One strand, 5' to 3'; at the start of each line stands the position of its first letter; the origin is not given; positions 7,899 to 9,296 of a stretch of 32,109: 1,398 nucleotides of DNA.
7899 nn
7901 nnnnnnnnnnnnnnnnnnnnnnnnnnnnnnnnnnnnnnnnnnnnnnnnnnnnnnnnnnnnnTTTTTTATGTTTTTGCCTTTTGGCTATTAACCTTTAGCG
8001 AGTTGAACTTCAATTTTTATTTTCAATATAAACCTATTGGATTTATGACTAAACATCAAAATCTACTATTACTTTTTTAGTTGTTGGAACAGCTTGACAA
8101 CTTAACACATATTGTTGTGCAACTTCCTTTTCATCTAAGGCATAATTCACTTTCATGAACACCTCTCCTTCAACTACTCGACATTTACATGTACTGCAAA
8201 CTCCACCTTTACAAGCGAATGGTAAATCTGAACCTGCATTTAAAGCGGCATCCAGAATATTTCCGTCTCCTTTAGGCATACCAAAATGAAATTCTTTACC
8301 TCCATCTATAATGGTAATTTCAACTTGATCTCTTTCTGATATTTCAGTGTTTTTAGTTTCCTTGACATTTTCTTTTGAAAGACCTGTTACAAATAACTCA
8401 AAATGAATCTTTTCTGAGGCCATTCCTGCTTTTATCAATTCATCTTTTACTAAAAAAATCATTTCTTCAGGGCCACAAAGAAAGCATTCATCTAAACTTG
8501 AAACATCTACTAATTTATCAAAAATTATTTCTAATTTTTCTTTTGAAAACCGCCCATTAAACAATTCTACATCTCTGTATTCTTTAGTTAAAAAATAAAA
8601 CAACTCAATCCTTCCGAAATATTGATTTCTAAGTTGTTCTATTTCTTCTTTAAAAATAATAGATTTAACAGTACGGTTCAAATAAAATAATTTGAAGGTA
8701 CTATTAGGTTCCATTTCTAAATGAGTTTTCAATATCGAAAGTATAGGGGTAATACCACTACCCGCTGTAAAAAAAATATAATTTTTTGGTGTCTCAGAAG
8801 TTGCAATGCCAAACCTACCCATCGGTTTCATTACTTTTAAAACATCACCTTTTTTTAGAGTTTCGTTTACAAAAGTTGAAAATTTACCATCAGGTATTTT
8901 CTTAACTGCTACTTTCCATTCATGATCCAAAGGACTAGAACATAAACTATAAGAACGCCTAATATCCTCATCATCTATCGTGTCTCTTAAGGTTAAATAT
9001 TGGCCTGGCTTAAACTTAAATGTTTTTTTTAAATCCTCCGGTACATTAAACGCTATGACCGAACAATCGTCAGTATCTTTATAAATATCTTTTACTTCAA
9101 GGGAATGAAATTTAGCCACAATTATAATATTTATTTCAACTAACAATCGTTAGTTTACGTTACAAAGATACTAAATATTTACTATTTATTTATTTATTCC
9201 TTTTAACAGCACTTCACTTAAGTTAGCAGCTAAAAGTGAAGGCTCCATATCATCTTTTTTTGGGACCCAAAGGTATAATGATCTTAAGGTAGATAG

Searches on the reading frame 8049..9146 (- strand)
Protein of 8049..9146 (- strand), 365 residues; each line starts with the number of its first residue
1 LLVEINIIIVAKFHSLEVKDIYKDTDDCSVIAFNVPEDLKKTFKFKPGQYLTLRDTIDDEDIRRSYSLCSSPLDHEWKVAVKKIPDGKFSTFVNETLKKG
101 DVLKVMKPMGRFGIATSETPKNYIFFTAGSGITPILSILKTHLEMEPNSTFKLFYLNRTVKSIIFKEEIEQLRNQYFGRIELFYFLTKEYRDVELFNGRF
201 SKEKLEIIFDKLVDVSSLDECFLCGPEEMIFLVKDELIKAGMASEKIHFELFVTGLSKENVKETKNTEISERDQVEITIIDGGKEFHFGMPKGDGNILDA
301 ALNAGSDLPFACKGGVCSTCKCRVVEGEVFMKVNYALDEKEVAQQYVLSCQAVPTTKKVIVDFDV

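Call 5: search_protein_families(library=ncbifam, proteins=[window:8049-9146:-])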
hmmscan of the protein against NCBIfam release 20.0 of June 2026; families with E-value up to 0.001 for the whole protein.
window:8049-9146:- (365 aa): 23 families
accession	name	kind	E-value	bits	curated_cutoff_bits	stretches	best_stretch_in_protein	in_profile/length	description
TIGR02160.1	PA_CoA_Oxy5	hypoth_equivalog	5.1e-122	407.1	420.8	1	13-364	1-352/352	1,2-phenylacetyl-CoA epoxidase subunit PaaE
NF058606.1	GlBtMonoRdsGbcB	equivalog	3.6e-46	157.7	500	1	14-362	14-361/362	glycine betaine monooxygenase reductase subunit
NF007964.0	PRK10684.1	equivalog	8.2e-44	149.9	383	1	15-354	11-326/333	NADH oxidoreductase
NF040810.1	BenC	equivalog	8.6e-41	140.2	430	2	28-253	117-331/333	benzoate 1,2-dioxygenase electron transfer component BenC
NF045803.1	MethMoxFADbindMmoC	equivalog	1.3e-36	126.1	500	2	36-253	131-341/343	aromatic/alkene monooxygenase hydroxylase FAD-binding subunit MmoC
NF009805.0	PRK13289.1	equivalog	1.3e-34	119.8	432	1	33-253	172-393/399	NO-inducible flavohemoprotein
NF008822.0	PRK11872.1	equivalog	1.7e-28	99.6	402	2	17-253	110-336/341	anthranilate 1,2-dioxygenase electron transfer component AntC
NF004317.0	PRK05713.1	equivalog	1.4e-18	67.2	338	2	294-355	16-77/312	iron-sulfur-binding ferredoxin reductase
NF006220.0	PRK08345.1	subfamily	1.1e-15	57.7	395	1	13-250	13-249/294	cytochrome-c3 hydrogenase subunit gamma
TIGR02008.1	fdx_plant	subfamily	3.3e-15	55.6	81.15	1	293-360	21-88/97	ferredoxin [2Fe-2S]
NF041393.1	Frdxn_Halo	equivalog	9.5e-15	54.5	150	1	294-361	45-113/128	ferredoxin Fer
NF008178.0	PRK10926.1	equivalog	1.1e-14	54.3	390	1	17-230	8-218/248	ferredoxin--NADP(+) reductase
NF005963.0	PRK08051.1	equivalog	1.3e-14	54.1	230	1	35-247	21-225/233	NAD(P)H-flavin reductase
TIGR01941.1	nqrF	equivalog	2.5e-14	53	295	2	81-250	234-401/405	NADH:ubiquinone reductase (Na(+)-transporting) subunit F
NF040830.1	sulfhyd_ShyC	equivalog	2.4e-12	46.6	600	1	16-249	12-242/288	NAD(P)-dependent hydrogenase/sulfhydrogenase 2 subunit gamma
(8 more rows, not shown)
